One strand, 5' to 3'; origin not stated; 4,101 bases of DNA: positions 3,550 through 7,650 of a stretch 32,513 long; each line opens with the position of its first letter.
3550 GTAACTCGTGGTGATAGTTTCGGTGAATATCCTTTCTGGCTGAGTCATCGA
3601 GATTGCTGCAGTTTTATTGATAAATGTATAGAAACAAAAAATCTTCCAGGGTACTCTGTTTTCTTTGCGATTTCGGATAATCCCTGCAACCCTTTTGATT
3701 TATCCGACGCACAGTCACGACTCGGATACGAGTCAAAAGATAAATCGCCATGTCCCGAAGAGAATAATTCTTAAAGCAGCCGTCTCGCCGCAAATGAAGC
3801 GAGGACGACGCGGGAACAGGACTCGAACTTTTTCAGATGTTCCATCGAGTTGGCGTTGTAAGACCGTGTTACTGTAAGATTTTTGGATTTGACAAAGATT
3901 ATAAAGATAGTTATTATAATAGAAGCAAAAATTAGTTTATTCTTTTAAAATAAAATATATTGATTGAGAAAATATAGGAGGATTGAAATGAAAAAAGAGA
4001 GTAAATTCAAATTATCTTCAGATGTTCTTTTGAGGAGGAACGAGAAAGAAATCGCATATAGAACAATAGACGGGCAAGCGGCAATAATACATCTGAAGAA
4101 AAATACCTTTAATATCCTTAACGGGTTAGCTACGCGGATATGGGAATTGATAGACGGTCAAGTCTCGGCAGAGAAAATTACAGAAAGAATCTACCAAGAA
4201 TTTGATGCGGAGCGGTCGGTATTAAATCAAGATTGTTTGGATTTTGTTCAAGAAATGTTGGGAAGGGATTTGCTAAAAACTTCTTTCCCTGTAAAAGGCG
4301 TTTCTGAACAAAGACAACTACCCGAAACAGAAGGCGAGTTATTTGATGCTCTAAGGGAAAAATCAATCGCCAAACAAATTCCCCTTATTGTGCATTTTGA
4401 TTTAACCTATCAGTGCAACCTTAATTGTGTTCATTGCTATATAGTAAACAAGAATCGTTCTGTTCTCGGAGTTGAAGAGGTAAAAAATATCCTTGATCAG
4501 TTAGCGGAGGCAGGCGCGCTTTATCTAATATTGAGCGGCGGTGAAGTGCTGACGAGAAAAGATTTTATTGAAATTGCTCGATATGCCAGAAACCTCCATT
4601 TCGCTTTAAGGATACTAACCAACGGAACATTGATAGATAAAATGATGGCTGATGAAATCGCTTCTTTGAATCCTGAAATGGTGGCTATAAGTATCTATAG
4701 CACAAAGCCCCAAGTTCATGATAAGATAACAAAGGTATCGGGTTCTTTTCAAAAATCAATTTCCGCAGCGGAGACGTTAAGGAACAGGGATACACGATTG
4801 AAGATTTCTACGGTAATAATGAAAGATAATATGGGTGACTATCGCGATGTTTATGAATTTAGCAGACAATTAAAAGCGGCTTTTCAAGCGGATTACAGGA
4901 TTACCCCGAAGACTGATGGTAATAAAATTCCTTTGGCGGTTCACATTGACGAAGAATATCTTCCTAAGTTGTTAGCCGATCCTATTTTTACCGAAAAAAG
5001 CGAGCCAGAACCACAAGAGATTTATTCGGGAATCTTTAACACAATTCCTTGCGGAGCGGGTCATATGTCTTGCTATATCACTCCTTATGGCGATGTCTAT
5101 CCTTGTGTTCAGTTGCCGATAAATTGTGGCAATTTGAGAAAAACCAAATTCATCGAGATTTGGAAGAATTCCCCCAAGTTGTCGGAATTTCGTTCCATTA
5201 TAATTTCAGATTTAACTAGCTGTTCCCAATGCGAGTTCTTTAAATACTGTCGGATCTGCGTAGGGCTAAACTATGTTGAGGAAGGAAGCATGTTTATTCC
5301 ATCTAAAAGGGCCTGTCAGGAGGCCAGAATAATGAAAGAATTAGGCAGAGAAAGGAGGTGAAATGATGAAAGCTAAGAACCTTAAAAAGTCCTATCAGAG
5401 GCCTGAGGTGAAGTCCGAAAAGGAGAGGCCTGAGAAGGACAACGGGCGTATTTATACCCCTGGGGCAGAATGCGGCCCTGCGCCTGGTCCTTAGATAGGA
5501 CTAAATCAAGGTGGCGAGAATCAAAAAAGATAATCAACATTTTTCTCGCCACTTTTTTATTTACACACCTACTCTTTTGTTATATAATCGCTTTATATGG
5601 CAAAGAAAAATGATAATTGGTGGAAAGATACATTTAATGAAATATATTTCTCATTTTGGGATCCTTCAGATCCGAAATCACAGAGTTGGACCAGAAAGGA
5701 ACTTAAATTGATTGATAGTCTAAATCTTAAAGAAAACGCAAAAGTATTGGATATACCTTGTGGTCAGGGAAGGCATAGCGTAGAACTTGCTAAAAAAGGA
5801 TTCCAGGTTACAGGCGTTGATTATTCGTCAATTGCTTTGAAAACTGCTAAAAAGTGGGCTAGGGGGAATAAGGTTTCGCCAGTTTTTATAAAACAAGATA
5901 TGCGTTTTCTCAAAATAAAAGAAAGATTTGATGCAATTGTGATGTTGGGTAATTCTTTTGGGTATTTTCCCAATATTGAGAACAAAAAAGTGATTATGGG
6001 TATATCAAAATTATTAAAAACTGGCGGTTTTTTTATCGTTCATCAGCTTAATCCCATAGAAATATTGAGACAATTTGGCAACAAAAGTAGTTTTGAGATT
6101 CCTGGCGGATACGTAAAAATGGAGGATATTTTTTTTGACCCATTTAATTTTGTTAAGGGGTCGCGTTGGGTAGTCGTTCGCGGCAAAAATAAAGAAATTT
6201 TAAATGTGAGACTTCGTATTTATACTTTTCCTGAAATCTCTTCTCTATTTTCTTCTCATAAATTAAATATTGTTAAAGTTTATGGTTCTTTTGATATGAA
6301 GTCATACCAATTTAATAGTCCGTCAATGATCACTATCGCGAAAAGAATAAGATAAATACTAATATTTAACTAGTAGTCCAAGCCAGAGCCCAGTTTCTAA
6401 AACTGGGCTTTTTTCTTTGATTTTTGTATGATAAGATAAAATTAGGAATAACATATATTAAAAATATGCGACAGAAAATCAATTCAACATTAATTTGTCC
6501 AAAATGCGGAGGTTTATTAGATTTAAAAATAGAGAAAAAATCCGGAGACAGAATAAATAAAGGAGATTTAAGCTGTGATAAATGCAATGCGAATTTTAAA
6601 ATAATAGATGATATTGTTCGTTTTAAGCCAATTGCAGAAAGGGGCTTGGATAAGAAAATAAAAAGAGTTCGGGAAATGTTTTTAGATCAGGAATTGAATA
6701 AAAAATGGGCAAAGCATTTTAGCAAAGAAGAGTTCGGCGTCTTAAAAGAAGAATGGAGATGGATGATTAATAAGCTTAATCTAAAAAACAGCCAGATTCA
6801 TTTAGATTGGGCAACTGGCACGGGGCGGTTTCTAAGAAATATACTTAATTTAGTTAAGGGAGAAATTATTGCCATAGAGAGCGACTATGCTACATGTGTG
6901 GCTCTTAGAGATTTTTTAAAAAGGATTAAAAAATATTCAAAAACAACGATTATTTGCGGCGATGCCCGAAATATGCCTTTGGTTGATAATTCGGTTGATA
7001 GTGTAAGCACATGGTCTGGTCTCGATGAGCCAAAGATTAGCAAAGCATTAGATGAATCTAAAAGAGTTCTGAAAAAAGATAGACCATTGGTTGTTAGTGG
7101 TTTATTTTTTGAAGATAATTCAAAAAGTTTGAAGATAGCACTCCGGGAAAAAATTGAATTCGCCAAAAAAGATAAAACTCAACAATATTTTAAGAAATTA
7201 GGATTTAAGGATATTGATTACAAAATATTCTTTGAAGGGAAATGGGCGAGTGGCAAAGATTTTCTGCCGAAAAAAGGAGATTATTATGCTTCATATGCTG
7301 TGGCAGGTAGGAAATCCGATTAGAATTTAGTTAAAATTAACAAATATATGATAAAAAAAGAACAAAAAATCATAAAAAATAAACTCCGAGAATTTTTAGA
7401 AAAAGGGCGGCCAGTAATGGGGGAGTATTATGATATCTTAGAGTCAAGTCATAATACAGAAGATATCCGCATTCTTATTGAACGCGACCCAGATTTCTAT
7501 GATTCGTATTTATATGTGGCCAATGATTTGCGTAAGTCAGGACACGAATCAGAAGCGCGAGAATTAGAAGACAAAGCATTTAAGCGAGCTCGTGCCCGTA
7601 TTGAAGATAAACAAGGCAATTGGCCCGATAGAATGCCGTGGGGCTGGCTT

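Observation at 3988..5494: PqqD-fused radical SAM/SPASM gene followed 2 nt later by an unannotated 43-aa peptide: second RiPP-like cassette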

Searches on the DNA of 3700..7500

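Call 74: search_rna_families(source=window, start=3700, end=7500, threshold=evalue, max_evalue=1)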
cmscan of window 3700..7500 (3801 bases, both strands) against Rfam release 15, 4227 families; matches with E-value up to 1: 0.
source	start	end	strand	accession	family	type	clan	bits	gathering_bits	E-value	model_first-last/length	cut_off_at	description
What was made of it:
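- Tried and rejected: No match in the region (call 74).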
